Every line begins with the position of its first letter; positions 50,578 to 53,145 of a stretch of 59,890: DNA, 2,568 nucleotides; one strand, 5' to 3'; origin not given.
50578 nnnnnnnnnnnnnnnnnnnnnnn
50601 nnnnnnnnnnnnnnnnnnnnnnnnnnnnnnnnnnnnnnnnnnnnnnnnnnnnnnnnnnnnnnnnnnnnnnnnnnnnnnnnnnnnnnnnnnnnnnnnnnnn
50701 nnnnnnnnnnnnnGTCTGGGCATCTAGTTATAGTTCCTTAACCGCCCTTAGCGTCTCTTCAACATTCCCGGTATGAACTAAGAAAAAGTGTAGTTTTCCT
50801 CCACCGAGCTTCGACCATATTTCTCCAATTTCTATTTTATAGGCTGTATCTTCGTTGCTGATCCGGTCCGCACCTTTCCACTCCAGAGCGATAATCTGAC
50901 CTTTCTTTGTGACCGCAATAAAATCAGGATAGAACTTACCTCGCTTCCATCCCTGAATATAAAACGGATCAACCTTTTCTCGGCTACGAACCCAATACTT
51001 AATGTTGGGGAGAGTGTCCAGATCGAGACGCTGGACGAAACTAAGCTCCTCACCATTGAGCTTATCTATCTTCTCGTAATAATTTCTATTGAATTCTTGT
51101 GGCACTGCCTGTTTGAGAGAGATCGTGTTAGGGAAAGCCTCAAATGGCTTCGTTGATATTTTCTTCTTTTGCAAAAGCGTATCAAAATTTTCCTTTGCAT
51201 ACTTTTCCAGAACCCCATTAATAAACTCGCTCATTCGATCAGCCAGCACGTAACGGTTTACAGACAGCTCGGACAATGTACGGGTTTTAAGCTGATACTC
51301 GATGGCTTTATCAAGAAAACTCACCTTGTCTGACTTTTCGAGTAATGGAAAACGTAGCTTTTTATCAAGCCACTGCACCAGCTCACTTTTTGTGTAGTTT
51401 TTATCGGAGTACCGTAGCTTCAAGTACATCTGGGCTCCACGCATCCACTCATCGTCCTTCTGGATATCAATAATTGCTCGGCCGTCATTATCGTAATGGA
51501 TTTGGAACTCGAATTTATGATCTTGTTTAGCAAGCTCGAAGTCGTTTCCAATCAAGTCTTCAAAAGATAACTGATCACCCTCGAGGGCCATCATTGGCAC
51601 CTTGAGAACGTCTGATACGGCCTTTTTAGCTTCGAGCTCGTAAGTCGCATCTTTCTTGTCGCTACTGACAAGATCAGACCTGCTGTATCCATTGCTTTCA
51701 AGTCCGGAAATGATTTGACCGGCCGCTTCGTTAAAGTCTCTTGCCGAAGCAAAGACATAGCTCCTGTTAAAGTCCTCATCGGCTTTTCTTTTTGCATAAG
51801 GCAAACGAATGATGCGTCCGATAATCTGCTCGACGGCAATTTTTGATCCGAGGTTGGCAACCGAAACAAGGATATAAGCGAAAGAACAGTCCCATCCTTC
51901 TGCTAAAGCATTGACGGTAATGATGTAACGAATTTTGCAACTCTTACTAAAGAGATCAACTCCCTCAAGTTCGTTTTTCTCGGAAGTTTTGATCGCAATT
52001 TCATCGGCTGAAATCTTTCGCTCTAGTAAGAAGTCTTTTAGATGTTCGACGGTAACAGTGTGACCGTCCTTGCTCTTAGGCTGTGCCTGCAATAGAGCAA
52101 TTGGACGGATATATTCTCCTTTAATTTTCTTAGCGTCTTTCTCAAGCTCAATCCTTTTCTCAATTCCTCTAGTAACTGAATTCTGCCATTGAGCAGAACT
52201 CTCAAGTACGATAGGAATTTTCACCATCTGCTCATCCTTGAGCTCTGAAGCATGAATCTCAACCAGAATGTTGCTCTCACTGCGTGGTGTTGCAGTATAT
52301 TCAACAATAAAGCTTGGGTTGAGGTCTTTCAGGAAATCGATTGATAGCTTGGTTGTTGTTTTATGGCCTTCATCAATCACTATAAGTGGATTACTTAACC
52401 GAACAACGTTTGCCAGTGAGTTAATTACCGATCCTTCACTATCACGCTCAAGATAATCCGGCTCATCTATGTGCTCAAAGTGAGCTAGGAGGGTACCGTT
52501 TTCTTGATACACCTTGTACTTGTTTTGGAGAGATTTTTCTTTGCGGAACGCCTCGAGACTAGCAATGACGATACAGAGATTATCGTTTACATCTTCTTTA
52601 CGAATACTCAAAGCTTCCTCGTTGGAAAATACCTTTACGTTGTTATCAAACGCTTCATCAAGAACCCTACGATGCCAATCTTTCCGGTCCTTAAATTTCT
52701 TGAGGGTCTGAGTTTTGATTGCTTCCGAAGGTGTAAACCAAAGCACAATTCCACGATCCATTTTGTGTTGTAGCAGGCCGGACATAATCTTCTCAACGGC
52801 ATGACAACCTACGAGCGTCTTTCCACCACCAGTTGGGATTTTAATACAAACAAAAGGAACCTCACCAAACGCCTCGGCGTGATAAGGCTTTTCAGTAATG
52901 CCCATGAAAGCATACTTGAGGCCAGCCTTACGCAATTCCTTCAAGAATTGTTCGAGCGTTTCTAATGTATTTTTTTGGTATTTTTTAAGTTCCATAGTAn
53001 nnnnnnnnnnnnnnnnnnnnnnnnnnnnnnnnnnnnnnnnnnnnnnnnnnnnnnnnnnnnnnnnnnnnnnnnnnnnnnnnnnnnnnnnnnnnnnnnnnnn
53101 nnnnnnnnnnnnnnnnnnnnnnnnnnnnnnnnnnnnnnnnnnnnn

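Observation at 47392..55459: Tightly coupled five-gene cassette: Fic - type III Mod - Res - membrane KAP NTPase - small ORF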

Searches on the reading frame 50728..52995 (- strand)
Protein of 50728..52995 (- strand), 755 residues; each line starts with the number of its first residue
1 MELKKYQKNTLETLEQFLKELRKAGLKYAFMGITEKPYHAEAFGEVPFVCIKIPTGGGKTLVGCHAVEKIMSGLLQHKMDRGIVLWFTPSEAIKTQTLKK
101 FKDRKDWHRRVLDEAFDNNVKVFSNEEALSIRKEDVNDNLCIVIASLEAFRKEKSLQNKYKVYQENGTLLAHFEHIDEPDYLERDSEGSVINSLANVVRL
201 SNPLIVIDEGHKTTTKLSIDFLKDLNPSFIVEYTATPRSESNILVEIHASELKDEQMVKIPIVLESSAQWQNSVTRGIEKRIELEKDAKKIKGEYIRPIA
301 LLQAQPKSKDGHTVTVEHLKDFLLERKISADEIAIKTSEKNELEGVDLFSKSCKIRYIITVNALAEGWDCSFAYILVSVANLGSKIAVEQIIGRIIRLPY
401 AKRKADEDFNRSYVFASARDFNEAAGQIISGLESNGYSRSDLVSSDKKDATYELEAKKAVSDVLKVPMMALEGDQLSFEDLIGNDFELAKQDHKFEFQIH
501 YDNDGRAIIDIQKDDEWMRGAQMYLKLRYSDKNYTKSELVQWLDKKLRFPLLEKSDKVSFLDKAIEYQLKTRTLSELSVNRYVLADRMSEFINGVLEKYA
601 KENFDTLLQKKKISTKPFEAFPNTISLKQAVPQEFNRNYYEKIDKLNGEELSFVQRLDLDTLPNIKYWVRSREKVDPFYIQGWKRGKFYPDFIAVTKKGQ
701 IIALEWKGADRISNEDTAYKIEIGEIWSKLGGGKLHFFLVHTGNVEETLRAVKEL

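Call 4: search_protein_families(library=pfam, proteins=[window:50728-52995:-], max_evalue=0.01)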
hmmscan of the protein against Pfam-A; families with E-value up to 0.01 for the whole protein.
window:50728-52995:- (755 aa): 3 families
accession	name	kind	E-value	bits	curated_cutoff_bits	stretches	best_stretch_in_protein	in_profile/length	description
PF04851.21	ResIII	-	3.2e-13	50.4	22.5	1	1-238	2-163/164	Type III restriction enzyme, res subunit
PF00270.35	DEAD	-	1.8e-05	24.9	26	1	49-154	17-109/167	DEAD/DEAH box helicase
PF00271.37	Helicase_C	-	0.00025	21.7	23.5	1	315-397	24-108/110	Helicase conserved C-terminal domain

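Call 5: search_protein_families(library=padloc, proteins=[window:50728-52995:-], max_evalue=0.01)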
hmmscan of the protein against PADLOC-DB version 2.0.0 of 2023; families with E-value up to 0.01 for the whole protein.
window:50728-52995:- (755 aa): 5 families
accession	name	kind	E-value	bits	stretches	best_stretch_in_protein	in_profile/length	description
PDLC03650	REase_III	-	5.9e-90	300.9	2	2-434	3-457/898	Type III restriction enzyme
PDLC03653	REase_III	-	3.4e-80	268.3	2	4-438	45-509/883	Type III restriction enzyme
PDLC03648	REase_III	-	5.1e-14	49.3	1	197-419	128-375/871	Type III restriction enzyme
PDLC03647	REase_III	-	4.4e-10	36.4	1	191-275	200-282/989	Type III restriction enzyme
PDLC01765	Cas3c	-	0.0044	14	0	48-114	185-243/612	-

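Call 10: search_protein_families(library=ncbifam, proteins=[window:50728-52995:-], max_evalue=0.01)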
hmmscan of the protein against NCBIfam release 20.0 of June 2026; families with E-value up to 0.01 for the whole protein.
window:50728-52995:- (755 aa): 1 family
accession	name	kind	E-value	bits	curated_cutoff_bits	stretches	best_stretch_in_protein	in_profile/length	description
NF046055.1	restr_BPTD_3080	equivalog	6.7e-10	37.5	800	1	354-716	573-930/970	BPTD_3080 family restriction endonuclease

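Call 26: find_homologous_proteins(query=window:50728-52995:-)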
Query window:50728-52995:- (755 aa): 7696 proteins with E <= 0.001 among 8000 candidates; the best 120 are listed.
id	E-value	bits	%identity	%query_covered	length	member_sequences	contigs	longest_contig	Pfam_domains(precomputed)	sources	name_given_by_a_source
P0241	0.0e+0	1687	100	100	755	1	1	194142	PF00270.36,PF04851.22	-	-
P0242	0.0e+0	1667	98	100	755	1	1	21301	PF04851.22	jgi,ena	-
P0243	0.0e+0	1657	98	100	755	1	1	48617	PF00270.36,PF04851.22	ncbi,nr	ncbi:MAG: DEAD/DEAH box helicase family protein [Candidatus Yonathbacteria bacterium]|nr:DEAD/DEAH b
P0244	0.0e+0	1656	98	100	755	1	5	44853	PF00270.36,PF04851.22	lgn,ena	-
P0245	0.0e+0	1647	97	100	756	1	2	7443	PF00270.36,PF04851.22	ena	-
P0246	0.0e+0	1647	97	100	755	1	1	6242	PF04851.22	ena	-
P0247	0.0e+0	1644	97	100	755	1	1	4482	PF00270.36,PF04851.22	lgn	-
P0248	0.0e+0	1640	96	100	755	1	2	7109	PF04851.22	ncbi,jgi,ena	-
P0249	0.0e+0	1639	97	100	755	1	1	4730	PF00270.36,PF04851.22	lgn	-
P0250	0.0e+0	1636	96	100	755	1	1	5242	PF00270.36,PF04851.22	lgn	-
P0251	0.0e+0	1635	97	100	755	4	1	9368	PF04851.22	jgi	-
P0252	0.0e+0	1630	96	100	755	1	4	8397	PF00270.36,PF04851.22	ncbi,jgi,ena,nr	ncbi:MAG: hypothetical protein COV70_01835 [Parcubacteria group bacterium CG11_big_fil_rev_8_21_14_0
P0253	0.0e+0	1626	96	100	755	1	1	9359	PF00270.36,PF04851.22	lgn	-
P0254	0.0e+0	1606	94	100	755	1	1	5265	PF00270.36,PF04851.22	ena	-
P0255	0.0e+0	1598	94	100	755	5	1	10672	PF00270.36,PF04851.22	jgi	-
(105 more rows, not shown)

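Call 29: find_related_loci(query=A2, collection=metagenome_contigs, flank=8000)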
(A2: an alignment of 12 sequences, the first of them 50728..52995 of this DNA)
Query A2 (755 aa) in metagenome_contigs; peptide patterns used: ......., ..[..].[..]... (x = any residue, [..] = any of these).
600 stretches matched a pattern (row limit reached: there are more); 216 encode a relative of the query (tblastn E <= 1e-3); the best 80 are kept; 80 distinct loci.
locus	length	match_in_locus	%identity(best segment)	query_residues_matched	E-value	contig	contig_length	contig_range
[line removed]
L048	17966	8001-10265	98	1-755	0e+0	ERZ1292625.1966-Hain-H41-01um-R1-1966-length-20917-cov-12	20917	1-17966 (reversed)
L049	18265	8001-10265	98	1-755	0e+0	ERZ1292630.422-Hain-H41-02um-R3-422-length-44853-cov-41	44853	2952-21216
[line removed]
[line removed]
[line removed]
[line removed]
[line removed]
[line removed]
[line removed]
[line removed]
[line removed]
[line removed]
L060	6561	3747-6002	80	1-755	0e+0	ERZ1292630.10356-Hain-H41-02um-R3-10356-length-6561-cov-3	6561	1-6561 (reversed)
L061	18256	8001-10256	80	1-755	0e+0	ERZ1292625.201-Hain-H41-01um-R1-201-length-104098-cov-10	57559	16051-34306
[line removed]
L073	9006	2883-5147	77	1-755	0e+0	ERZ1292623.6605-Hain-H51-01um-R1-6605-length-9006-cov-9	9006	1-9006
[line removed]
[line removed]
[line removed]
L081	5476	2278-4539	72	1-755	0e+0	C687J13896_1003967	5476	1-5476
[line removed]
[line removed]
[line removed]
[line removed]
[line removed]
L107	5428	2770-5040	67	1-755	0e+0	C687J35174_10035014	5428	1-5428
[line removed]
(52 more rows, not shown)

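Call 35: search_protein_families(library=pfam, proteins=[L076:7313-10513:+, L085:8218-11394:+, L110:6458-9475:+, L051:6467-9367:+, L055:6124-8619:+, L047:4260-6608:+, L069:10274-12073:+, L056:2959-4731:+, L058:10273-11817:+, L053:6824-8338:+], max_evalue=0.001)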
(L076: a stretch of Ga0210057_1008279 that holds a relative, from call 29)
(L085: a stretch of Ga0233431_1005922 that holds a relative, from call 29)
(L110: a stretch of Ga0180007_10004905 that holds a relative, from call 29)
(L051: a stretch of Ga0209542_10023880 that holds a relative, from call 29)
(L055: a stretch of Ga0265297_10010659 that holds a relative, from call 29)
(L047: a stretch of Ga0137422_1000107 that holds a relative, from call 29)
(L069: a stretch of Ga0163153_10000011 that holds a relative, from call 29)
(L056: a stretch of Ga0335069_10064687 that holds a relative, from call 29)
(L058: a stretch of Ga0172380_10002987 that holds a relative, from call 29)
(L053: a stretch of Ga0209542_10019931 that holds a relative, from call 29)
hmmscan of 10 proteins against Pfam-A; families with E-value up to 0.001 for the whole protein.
L076:7313-10513:+ (1066 aa): 0 families

L085:8218-11394:+ (1059 aa): 2 families
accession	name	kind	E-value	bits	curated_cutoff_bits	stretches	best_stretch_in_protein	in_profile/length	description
PF07693.20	KAP_NTPase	-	3.9e-29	102.3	20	1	25-343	4-286/293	KAP family P-loop domain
PF13401.12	AAA_22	-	1.2e-05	26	27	0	44-96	10-60/130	AAA domain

L110:6458-9475:+ (1005 aa): 2 families
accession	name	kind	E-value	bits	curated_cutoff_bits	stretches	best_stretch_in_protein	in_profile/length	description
PF02463.25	SMC_N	-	4.9e-09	36.4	40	1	622-960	121-214/220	RecF/RecN/SMC N terminal domain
PF13304.12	AAA_21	-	1.3e-06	29.2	27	1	855-945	220-302/304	AAA domain, putative AbiEii toxin, Type IV TA system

L051:6467-9367:+ (967 aa): 1 family
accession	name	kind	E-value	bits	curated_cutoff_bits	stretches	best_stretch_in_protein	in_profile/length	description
PF13173.12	AAA_14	-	0.00082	19.8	27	0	205-284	2-78/129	AAA domain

L055:6124-8619:+ (831 aa): 0 families

L047:4260-6608:+ (782 aa): 0 families

L069:10274-12073:+ (599 aa): 0 families

L056:2959-4731:+ (591 aa): 2 families
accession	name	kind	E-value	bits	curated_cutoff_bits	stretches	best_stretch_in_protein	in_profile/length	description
PF13166.12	AAA_13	-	7.7e-112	375.7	36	1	10-591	1-572/713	AAA domain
PF13304.12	AAA_21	-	0.00038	21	27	0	395-589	128-299/304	AAA domain, putative AbiEii toxin, Type IV TA system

L058:10273-11817:+ (514 aa): 0 families

L053:6824-8338:+ (504 aa): 0 families

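Call 36: search_protein_families(library=padloc, proteins=[L076:7313-10513:+, L085:8218-11394:+, L110:6458-9475:+, L051:6467-9367:+, L055:6124-8619:+, L047:4260-6608:+, L069:10274-12073:+, L056:2959-4731:+, L058:10273-11817:+, L053:6824-8338:+], max_evalue=0.001)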
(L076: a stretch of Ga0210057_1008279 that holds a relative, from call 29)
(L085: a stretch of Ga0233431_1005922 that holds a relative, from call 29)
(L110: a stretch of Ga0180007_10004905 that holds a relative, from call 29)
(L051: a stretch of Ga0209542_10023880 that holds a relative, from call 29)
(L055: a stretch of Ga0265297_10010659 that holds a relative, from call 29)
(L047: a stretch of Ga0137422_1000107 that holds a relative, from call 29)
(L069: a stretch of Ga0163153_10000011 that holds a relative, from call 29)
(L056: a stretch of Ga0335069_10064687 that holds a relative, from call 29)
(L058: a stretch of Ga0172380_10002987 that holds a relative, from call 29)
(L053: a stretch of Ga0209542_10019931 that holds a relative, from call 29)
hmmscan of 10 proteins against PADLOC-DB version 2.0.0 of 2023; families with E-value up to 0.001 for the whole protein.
L076:7313-10513:+ (1066 aa): 0 families

L085:8218-11394:+ (1059 aa): 4 families
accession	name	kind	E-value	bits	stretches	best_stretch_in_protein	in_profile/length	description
PDLC02209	QatA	-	1.4e-17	61.6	2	17-81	10-73/646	-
PDLC04959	PDC-S20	-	2.1e-15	55.3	2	188-421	146-390/464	-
PDLC02210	QatA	-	8.4e-15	52.3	2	27-104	19-96/593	-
PDLC02361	PifA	-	1.4e-08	31.8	1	8-99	7-101/720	PifA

L110:6458-9475:+ (1005 aa): 10 families
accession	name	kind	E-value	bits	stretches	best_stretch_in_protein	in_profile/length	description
PDLC02208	Ppl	-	2.7e-21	73.5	2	841-998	737-890/894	-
PDLC04135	mad3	-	6e-14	50.4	1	561-965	55-346/374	mads_3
PDLC04182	HEC-01A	-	1e-07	29.3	0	888-954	289-359/406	-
PDLC04164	AriA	-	1.7e-07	29.1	1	867-946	155-236/253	-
PDLC02980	AriA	-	6.8e-07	27.5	1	840-945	209-302/304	-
PDLC04678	PDC-M49A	-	8.4e-06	22.3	1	882-964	549-631/681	-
PDLC04175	HEC-01A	-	1.2e-05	22.5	1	875-967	242-333/363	-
PDLC03859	LmuB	-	0.00011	19.5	1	319-946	13-589/611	-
PDLC04174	HEC-01A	-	0.00027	18.3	0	866-966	131-232/264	-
PDLC04144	HEC-01B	-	0.00072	16.8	0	893-964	285-359/395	-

L051:6467-9367:+ (967 aa): 1 family
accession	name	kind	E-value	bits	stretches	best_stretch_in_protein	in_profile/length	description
PDLC02169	Avs4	-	0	1444.2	1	1-966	1-942/1570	-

L055:6124-8619:+ (831 aa): 0 families

L047:4260-6608:+ (782 aa): 0 families

L069:10274-12073:+ (599 aa): 0 families

L056:2959-4731:+ (591 aa): 15 families
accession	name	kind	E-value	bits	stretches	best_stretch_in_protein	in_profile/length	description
PDLC04894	PDC-S06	-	3.6e-132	440.4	1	1-591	1-572/740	-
PDLC04887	PDC-S06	-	3.2e-110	368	1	1-590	1-617/790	-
PDLC04896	PDC-S06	-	2.7e-98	328.4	1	1-589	1-565/732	-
PDLC04890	PDC-S06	-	6e-56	188.4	1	20-590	17-574/732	-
PDLC04886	PDC-S06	-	3e-53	179.7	1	22-589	20-572/727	-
PDLC04897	PDC-S06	-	4e-52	175.8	1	13-590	13-579/727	-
PDLC04895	PDC-S06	-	1.9e-22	77.6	2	243-588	242-628/784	-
PDLC04898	PDC-S06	-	3.3e-20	70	1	7-590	10-608/752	-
PDLC03859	LmuB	-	7.5e-16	56.4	1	117-589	184-585/611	-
PDLC02360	PrrC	-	1.6e-09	35.3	1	520-589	139-214/372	PrrC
PDLC04214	HEC-02A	-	2.9e-08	31.4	1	474-590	168-279/338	-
PDLC03865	LmuB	-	2.9e-07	27.1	1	125-486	377-728/1007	-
PDLC03868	LmuB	-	1.3e-05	21.7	1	365-493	364-491/1035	-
PDLC02980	AriA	-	2.4e-05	22.5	0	519-589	234-299/304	-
PDLC04140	mad8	-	6.5e-05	20.6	0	373-588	86-232/314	mads_8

L058:10273-11817:+ (514 aa): 0 families

L053:6824-8338:+ (504 aa): 1 family
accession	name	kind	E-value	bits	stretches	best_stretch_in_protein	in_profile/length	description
PDLC04597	PDC-M36A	-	3.4e-18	63.7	1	7-237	6-226/457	-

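Call 98: search_solved_structures(query=window:50728-52995:-, max_evalue=0.01)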
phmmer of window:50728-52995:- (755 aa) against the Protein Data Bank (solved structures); distinct sequences matched with E-value up to 0.01: 0.

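Call 101: search_solved_structures(query=A2, max_evalue=1)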
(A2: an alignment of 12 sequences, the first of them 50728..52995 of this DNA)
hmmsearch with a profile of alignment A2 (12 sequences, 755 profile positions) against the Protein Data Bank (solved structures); distinct sequences matched with E-value up to 1: 5.
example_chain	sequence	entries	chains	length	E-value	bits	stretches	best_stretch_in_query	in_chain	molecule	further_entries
1o70_A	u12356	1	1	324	0.21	13.3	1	152-232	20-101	FASCICLIN I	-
6p66_A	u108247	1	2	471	0.26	13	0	332-404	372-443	DNA repair protein RAD25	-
2fwr_A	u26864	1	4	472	0.26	13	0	332-404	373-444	DNA repair protein RAD25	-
8skx_A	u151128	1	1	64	0.27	12.9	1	419-462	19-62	Miniprotein HHH_rd4_0518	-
3hhv_A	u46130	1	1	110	0.34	12.6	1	596-670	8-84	Thioredoxin (TrxA-2)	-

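Call 112: search_protein_families(library=pfam, proteins=[L050:5992-6942:+, L052:10272-11231:+, L052:11218-13458:+, L074:6330-7334:+, L081:4544-5413:+, L099:10279-11175:+, L101:10318-11217:+, L080:10312-11205:+, L073:5155-5859:+, L089:4480-5163:+], max_evalue=0.001)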
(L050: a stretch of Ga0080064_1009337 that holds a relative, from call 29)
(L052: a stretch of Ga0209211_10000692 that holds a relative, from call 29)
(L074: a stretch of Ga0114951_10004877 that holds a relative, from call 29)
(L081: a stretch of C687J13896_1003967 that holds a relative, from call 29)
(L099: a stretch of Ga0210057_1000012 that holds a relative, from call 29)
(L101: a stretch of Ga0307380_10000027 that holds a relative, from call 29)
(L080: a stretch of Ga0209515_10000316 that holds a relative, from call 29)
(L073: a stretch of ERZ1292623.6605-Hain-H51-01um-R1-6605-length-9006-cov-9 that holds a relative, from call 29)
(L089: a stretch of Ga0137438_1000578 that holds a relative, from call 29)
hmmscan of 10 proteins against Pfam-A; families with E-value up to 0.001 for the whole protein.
L050:5992-6942:+ (316 aa): 0 families

L052:10272-11231:+ (319 aa): 0 families

L052:11218-13458:+ (746 aa): 0 families

L074:6330-7334:+ (334 aa): 1 family
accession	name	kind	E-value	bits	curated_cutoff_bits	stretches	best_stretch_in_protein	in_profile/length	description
PF12358.13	DUF3644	-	1.4e-46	158.9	27.6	1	11-187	1-182/183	Domain of unknown function (DUF3644)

L081:4544-5413:+ (289 aa): 1 family
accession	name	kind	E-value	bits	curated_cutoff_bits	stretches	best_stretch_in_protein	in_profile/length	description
PF04607.23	RelA_SpoT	-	6.5e-15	55.8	27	1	48-167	2-112/113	Region found in RelA / SpoT proteins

L099:10279-11175:+ (298 aa): 1 family
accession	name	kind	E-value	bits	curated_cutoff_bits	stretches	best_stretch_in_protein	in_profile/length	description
PF18144.7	SMODS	-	0.00091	19.9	26.5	0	12-70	14-73/164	Second Messenger Oligonucleotide or Dinucleotide Synthetase domain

L101:10318-11217:+ (299 aa): 1 family
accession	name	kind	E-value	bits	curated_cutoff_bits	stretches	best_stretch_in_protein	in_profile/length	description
PF18928.5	DUF5677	-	4.5e-16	59.8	27.1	1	68-230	2-165/166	Family of unknown function (DUF5677)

L080:10312-11205:+ (297 aa): 0 families

L073:5155-5859:+ (234 aa): 0 families

L089:4480-5163:+ (227 aa): 0 families
